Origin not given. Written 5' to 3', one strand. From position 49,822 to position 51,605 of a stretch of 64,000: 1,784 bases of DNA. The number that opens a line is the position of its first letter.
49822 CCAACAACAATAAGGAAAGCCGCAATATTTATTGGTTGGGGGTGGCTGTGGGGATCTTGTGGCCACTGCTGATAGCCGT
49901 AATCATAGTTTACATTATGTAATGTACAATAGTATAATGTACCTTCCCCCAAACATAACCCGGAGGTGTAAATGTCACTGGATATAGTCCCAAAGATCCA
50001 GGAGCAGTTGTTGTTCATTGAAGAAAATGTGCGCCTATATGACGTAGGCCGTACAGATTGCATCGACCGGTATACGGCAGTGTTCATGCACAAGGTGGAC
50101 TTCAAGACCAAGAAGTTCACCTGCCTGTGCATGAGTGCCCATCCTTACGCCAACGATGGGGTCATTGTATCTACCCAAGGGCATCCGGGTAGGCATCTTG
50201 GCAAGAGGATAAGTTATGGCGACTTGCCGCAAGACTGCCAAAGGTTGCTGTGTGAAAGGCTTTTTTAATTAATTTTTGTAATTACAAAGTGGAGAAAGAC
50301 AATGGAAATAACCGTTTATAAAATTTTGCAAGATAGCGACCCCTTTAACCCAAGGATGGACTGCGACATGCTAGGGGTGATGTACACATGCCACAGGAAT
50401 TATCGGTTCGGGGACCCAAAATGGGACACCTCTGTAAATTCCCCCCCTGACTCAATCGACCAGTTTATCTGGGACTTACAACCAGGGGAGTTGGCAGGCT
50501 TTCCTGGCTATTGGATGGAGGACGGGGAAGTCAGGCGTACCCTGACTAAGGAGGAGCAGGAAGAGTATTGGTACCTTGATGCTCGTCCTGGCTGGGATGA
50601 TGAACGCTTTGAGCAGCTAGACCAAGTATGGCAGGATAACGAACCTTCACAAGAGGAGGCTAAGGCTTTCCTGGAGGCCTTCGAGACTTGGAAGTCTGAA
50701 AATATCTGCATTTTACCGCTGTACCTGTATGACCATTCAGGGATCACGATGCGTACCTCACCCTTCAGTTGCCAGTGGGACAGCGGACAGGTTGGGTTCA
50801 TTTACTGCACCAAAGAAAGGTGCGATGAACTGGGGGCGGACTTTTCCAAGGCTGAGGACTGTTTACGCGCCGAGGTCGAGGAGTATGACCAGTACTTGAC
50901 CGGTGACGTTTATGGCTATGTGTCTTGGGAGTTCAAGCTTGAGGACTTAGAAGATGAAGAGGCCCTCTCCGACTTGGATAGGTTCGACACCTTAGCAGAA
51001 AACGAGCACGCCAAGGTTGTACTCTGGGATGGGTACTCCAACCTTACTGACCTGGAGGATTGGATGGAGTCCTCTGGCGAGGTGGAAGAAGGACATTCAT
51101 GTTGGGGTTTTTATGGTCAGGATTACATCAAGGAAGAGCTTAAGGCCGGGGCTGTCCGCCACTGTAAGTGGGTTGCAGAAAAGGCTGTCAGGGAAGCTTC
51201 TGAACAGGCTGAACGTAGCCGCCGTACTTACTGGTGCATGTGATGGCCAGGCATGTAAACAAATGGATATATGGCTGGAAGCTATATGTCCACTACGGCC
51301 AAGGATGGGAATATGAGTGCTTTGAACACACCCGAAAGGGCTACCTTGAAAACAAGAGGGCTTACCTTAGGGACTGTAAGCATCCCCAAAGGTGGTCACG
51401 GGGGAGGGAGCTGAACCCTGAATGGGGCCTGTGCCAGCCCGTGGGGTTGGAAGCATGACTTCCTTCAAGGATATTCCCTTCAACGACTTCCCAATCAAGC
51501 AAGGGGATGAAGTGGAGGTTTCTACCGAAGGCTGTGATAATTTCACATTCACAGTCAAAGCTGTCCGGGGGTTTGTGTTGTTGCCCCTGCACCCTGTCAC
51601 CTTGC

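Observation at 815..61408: Genome-wide 12-bp dyad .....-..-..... (at least 21 copies), mostly locked 12-16 nt upstream of start codons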

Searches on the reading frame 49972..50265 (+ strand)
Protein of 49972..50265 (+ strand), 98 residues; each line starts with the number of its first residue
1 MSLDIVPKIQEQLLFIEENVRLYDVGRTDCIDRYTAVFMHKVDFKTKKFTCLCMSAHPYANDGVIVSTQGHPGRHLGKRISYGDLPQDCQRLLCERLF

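Call 74: search_solved_structures(query=window:49972-50265:+, max_evalue=10)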
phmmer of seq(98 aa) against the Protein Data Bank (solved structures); distinct sequences matched with E-value up to 10: 6.
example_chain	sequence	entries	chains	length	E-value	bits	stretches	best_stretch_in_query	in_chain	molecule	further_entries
7dda_A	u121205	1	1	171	0.78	13.2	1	15-69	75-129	Envelope protein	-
5o8p_A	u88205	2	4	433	0.93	12.9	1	9-84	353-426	L-lysine 6-monooxygenase involved in desferrioxamine biosynthesis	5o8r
4epu_A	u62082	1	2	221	0.96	12.9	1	17-55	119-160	Angiopoietin-1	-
4jyo_X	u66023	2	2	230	0.99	12.8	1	17-55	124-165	Angiopoietin-1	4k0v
9ivt_A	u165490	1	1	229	1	12.8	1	17-55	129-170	Angiopoietin-1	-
9ivu_A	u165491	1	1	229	1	12.8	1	17-55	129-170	Angiopoietin-1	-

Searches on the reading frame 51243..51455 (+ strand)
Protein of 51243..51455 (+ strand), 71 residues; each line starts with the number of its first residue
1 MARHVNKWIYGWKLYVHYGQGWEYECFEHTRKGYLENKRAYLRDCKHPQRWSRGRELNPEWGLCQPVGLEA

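Call 73: search_solved_structures(query=window:51243-51455:+, max_evalue=10)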
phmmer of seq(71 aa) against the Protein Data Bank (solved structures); distinct sequences matched with E-value up to 10: 0.

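Call 85: predict_structure(alignment_id=A4)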
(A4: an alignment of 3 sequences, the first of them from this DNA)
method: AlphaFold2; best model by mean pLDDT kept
length: 71 residues; sequences in the alignment: 3
mean_pLDDT: 54.0   pTM: 0.39
mean pLDDT of the five models: 54.0, 53.5, 50.8, 49.1, 44.0
residues with pLDDT >= 90: 0; 70-90: 7; 50-70: 39; < 50: 25
segments of 3 or more residues with pLDDT < 50: 1-4, 52-71
pLDDT, mean of each block of 10 residues (from residue 1): 53 64 59 71 58 41 35 27
secondary structure, 60 per line:
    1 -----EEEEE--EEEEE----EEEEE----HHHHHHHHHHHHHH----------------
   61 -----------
elements in order: E6-10 E13-17 E22-26 H31-44
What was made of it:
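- Tried and rejected: AlphaFold of the conserved 71-aa protein: pLDDT 54, unusable (call 85).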
